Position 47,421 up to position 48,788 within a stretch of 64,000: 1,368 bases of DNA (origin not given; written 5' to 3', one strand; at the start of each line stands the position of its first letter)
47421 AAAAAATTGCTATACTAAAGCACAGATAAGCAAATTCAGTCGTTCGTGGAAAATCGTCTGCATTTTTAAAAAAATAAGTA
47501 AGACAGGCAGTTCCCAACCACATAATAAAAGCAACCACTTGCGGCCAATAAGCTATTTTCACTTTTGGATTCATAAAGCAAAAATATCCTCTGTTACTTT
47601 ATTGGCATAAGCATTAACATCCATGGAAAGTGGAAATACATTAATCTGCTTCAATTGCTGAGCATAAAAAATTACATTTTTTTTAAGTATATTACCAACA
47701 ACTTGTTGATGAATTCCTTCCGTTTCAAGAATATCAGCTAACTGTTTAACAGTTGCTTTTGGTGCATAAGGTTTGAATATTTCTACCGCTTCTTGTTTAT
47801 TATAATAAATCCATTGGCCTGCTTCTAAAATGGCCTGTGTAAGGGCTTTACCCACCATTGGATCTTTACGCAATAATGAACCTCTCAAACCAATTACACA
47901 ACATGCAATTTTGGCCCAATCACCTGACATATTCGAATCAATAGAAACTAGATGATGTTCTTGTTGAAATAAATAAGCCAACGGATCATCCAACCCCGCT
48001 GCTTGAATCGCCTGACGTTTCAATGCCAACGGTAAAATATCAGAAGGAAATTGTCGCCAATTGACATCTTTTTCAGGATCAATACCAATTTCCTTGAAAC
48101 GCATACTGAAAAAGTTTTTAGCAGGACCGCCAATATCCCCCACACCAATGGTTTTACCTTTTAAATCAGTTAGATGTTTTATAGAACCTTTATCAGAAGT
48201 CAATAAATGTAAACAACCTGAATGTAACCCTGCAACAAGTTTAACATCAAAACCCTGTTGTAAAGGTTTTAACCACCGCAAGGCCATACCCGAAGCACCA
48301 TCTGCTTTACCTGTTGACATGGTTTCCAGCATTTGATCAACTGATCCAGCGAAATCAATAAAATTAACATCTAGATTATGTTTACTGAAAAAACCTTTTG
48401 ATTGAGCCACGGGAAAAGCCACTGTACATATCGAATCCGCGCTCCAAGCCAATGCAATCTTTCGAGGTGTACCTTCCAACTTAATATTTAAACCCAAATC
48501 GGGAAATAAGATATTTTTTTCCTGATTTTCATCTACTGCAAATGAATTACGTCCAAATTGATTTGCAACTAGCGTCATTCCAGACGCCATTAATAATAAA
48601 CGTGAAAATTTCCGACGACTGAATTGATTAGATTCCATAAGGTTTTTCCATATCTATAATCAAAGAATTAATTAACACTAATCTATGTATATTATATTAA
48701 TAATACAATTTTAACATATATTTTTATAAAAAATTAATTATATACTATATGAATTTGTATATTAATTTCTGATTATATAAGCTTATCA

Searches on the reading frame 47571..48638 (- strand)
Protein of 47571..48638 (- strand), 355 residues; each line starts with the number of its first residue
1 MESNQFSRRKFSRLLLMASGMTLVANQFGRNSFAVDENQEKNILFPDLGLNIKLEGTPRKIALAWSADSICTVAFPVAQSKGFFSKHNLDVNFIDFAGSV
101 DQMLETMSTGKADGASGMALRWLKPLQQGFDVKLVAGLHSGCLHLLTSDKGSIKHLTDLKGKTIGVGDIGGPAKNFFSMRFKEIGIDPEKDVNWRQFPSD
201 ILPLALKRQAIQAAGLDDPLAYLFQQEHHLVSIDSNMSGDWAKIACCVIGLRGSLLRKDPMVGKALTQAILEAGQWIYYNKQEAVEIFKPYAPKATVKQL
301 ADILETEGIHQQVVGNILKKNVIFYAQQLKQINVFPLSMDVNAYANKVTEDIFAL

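Call 7: search_protein_families(library=pfam, proteins=[window:47571-48638:-], max_evalue=0.001)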
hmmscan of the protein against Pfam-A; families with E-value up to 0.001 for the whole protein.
window:47571-48638:- (355 aa): 3 families
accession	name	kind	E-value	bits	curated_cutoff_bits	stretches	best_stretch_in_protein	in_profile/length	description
PF13379.11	NMT1_2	-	1.3e-13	51.8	24.7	1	63-285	10-245/252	NMT1-like family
PF09084.16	NMT1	-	1.1e-12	48.8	20.5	1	77-280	9-212/216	NMT1/THI5 like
PF16868.10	NMT1_3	-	0.00041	20.5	27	1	131-215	81-165/289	NMT1-like family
